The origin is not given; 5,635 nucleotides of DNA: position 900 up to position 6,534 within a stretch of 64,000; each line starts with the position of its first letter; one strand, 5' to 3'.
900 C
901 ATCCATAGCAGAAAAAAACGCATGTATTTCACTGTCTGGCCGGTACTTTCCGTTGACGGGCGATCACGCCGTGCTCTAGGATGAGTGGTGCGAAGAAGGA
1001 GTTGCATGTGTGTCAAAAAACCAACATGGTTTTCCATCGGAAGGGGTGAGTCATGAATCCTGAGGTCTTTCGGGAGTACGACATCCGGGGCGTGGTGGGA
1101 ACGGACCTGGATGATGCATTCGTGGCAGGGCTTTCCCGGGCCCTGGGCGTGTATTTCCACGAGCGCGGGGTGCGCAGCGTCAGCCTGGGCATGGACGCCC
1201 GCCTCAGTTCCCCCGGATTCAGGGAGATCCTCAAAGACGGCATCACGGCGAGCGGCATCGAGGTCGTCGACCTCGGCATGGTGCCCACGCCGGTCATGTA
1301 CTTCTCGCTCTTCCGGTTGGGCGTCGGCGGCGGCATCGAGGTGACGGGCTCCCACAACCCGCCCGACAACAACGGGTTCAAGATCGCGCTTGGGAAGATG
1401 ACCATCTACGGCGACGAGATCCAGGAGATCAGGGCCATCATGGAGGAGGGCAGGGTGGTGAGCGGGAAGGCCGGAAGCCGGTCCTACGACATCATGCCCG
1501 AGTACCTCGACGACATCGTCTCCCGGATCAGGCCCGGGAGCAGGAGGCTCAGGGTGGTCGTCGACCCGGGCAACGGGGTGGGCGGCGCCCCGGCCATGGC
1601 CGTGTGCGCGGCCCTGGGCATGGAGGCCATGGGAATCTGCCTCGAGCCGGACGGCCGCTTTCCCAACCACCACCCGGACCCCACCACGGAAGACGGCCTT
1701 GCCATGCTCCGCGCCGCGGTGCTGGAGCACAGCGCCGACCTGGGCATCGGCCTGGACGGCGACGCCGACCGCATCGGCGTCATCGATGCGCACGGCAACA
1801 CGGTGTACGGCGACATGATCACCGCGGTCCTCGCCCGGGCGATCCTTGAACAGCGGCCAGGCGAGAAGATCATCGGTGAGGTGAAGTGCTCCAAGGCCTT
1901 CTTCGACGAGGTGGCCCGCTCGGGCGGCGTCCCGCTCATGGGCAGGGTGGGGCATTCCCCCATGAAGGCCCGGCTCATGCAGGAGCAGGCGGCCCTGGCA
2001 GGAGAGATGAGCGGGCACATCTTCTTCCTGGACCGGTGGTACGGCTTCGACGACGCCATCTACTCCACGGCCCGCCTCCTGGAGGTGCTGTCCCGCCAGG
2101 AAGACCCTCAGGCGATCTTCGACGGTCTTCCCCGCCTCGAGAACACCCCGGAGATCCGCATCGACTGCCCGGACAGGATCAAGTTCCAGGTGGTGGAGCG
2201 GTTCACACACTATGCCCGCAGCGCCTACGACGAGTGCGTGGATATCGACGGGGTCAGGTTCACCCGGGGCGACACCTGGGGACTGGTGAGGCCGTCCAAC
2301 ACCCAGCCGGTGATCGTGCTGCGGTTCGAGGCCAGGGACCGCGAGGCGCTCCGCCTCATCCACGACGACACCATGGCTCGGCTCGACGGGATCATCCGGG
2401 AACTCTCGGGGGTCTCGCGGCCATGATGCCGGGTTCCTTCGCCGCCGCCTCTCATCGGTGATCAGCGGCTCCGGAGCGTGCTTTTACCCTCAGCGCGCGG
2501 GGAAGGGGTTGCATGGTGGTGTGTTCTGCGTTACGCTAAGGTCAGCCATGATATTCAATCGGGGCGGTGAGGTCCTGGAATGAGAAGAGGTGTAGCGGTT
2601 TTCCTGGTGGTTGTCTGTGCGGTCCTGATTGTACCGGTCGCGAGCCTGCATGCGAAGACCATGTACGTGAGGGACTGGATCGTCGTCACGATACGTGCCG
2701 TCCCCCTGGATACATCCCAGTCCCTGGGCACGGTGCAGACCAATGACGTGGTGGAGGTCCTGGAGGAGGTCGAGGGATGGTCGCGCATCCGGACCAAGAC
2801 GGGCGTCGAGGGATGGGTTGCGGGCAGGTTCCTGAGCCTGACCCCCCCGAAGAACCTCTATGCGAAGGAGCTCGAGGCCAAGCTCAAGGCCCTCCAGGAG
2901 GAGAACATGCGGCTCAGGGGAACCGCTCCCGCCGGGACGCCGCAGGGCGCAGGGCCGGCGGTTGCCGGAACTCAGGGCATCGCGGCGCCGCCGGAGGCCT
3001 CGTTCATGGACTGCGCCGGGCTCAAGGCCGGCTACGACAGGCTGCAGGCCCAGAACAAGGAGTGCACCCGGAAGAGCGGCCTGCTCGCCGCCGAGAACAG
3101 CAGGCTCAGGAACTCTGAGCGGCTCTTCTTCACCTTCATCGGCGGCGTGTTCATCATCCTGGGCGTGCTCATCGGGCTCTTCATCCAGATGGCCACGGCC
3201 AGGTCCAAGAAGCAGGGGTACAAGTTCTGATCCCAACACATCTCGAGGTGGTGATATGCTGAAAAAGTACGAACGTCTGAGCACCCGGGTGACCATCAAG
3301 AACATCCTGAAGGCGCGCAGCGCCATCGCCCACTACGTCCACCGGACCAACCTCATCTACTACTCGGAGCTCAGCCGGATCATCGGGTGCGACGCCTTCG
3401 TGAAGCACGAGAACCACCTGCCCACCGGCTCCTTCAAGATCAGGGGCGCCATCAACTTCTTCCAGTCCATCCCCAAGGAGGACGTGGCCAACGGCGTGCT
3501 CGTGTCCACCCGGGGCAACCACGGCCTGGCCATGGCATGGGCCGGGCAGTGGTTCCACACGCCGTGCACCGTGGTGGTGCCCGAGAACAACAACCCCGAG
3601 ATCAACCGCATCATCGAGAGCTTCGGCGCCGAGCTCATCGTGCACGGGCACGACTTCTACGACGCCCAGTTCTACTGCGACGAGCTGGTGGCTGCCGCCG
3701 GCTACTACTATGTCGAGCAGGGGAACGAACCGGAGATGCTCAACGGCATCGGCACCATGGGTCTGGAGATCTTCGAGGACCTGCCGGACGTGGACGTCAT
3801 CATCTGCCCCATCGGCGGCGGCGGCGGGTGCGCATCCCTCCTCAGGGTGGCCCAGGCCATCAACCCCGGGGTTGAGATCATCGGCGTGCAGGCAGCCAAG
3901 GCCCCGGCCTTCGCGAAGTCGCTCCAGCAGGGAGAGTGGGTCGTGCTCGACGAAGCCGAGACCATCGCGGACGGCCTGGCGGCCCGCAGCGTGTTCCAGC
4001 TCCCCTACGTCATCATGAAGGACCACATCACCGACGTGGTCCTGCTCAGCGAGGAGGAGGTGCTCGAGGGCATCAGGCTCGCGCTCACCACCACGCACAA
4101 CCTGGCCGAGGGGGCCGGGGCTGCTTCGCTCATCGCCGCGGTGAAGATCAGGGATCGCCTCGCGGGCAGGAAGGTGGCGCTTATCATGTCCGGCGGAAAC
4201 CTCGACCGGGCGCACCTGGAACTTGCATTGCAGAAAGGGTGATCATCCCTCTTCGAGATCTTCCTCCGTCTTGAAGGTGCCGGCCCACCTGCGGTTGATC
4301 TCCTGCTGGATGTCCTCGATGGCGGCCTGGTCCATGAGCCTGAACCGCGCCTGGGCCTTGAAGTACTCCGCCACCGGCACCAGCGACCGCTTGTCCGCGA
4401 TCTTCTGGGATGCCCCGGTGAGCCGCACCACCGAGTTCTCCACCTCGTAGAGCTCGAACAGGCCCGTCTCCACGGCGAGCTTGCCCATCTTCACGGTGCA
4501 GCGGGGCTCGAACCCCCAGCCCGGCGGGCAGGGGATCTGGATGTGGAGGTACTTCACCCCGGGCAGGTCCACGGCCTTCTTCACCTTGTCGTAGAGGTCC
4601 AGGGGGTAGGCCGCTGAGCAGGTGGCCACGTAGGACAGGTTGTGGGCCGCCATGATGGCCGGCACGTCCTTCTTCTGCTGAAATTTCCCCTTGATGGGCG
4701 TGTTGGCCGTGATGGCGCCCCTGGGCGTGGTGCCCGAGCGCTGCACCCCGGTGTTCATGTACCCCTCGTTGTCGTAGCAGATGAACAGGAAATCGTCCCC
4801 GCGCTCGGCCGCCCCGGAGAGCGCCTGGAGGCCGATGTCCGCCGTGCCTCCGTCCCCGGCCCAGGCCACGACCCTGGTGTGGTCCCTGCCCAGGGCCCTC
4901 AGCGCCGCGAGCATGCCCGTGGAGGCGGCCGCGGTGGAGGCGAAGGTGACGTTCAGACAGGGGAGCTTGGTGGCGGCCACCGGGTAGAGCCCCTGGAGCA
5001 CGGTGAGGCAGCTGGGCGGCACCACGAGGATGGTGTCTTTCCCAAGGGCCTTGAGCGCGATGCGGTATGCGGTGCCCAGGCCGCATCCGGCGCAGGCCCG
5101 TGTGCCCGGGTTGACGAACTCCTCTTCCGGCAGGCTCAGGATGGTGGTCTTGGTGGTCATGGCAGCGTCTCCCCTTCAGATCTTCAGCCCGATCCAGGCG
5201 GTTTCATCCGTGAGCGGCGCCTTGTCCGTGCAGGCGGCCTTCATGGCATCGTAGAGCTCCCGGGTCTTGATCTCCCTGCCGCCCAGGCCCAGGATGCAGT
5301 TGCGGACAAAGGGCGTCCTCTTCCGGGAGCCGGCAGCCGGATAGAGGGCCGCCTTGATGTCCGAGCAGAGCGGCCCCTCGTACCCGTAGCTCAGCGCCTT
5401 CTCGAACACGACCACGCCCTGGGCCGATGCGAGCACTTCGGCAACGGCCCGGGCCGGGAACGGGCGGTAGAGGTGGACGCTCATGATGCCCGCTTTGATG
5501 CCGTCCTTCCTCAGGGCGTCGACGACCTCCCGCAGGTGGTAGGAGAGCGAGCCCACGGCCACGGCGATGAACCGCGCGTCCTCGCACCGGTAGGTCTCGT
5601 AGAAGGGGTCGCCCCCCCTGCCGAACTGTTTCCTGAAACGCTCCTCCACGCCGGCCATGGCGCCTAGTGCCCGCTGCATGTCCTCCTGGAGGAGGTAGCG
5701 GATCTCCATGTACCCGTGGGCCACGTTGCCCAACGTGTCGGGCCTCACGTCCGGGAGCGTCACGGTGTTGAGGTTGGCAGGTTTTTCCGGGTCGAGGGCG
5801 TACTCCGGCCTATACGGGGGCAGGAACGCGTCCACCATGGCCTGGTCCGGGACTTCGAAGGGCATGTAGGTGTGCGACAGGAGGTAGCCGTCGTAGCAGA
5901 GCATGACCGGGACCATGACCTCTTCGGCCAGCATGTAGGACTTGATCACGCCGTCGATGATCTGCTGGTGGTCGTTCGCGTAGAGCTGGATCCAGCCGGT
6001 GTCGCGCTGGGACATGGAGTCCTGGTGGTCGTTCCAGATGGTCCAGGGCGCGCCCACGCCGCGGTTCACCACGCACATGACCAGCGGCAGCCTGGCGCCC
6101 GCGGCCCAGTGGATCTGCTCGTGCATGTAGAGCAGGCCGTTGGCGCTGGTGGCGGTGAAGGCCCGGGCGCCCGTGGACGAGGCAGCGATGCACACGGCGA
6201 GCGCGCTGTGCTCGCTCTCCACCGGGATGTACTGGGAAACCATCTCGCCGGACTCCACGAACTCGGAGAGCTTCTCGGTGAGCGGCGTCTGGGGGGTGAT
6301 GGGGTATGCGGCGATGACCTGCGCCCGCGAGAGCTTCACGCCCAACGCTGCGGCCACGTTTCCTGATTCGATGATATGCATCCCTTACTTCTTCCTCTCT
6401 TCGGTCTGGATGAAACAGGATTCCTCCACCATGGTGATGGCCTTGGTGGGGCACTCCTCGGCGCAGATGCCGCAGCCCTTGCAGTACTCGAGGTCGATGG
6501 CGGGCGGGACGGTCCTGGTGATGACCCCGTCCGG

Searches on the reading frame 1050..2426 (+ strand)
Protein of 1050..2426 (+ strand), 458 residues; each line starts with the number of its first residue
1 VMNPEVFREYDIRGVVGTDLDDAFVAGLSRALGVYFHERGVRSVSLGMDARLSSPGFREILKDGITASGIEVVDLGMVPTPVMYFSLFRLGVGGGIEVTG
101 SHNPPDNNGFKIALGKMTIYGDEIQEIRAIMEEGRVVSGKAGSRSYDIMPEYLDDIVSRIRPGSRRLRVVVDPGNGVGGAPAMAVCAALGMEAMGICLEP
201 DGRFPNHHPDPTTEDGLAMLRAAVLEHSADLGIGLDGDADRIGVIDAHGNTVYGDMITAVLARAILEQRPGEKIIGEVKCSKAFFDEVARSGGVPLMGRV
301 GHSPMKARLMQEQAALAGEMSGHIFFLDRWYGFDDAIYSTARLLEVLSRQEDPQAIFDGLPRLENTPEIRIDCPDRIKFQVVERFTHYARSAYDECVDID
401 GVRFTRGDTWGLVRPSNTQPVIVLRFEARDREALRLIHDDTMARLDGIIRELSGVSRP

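Call 6: search_protein_families(library=pfam, proteins=[window:1050-2426:+], max_evalue=0.0001)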
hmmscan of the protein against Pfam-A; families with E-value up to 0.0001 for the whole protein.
window:1050-2426:+ (458 aa): 4 families
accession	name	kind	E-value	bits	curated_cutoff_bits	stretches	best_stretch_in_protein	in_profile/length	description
PF02878.22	PGM_PMM_I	-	3.7e-31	108.1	22.5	1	6-134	3-134/138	Phosphoglucomutase/phosphomannomutase, alpha/beta/alpha domain I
PF02879.22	PGM_PMM_II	-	6.2e-23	81.7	29.3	1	151-249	2-103/103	Phosphoglucomutase/phosphomannomutase, alpha/beta/alpha domain II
PF02880.22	PGM_PMM_III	-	1.8e-19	70.4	20.7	1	254-353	2-104/115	Phosphoglucomutase/phosphomannomutase, alpha/beta/alpha domain III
PF00408.26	PGM_PMM_IV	-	6.7e-12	45.7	23.1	1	368-441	1-65/68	Phosphoglucomutase/phosphomannomutase, C-terminal domain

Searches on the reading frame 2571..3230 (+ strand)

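Call 6: search_protein_families(library=pfam, proteins=[window:2571-3230:+], max_evalue=0.0001)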
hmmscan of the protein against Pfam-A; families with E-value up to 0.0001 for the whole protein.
window:2571-3230:+ (219 aa): 2 families
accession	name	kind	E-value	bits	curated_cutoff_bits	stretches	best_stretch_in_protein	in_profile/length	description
PF08239.17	SH3_3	-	2.3e-12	47.3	27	1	39-89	3-54/54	Bacterial SH3 domain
PF06347.19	SH3_4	-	5.3e-05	23.3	24.1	1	39-88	5-54/56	Bacterial SH3 domain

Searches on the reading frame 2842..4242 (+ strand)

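Call 6: search_protein_families(library=pfam, proteins=[window:2842-4242:+], max_evalue=0.0001)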
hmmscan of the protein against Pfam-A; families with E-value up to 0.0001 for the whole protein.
window:2842-4242:+ (466 aa): 1 family
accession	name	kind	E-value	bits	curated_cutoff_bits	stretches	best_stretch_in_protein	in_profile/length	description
PF00291.31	PALP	-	1.9e-71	241.2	35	1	165-451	4-295/295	Pyridoxal-phosphate dependent enzyme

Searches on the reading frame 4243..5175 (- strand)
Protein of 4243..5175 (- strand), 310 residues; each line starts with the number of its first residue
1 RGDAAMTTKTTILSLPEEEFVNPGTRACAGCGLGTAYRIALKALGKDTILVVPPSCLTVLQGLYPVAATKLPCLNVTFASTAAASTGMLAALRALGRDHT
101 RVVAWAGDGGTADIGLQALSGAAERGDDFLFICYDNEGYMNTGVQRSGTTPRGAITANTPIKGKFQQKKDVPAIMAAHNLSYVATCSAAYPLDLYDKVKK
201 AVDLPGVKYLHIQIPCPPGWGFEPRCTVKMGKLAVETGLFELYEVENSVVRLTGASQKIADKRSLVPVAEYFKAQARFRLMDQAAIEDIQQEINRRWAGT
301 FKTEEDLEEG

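Call 6: search_protein_families(library=pfam, proteins=[window:4243-5175:-], max_evalue=0.0001)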
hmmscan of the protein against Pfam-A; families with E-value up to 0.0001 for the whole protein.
window:4243-5175:- (310 aa): 1 family
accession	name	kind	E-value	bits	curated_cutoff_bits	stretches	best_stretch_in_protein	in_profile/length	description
PF02775.26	TPP_enzyme_C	-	1.3e-16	61.2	21.9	1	77-211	29-150/151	Thiamine pyrophosphate enzyme, C-terminal TPP binding domain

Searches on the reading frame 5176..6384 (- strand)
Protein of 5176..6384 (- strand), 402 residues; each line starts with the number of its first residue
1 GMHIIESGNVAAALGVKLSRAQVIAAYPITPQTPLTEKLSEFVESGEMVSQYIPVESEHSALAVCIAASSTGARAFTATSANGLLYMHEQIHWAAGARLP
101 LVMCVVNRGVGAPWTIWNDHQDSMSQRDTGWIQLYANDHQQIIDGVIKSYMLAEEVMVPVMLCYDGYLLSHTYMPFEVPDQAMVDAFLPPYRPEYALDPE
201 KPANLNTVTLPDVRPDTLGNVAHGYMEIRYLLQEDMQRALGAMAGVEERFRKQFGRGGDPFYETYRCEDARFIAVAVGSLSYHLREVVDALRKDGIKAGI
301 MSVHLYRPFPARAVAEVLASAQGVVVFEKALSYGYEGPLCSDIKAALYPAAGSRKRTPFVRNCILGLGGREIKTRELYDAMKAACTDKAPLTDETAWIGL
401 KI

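Call 6: search_protein_families(library=pfam, proteins=[window:5176-6384:-], max_evalue=0.0001)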
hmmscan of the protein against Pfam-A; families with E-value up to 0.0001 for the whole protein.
window:5176-6384:- (402 aa): 3 families
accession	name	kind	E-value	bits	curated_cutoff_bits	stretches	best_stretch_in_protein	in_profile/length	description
PF01855.24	POR_N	-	2.6e-68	230.7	27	1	19-215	6-209/231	Pyruvate flavodoxin/ferredoxin oxidoreductase, thiamine diP-bdg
PF17147.9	PFOR_II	-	5.4e-24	84.9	27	1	270-376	1-101/102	Pyruvate:ferredoxin oxidoreductase core domain II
PF02780.25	Transketolase_C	-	4.4e-05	23.8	25.9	1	271-332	11-72/124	Transketolase, C-terminal domain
